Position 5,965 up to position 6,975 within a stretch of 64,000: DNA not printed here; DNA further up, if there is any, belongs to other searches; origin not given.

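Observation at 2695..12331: Hypothesis: Sec-exported Cys-rich proteins are substrates of the adjacent TolC / PAS-MFP / MacB-type tripartite exporter (two-step secretion)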

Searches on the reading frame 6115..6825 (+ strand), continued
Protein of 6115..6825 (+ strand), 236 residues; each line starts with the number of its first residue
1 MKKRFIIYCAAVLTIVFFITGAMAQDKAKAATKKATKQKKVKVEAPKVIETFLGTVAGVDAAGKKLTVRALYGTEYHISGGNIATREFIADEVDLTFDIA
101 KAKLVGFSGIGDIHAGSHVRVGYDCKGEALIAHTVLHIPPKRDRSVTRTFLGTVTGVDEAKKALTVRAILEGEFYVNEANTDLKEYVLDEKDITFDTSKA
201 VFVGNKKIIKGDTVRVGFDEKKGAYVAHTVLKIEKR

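Call 80: search_solved_structures(query=A3, max_evalue=1)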
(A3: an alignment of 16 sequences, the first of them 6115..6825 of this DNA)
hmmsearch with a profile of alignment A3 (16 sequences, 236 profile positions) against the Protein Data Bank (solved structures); distinct sequences matched with E-value up to 1: 0.
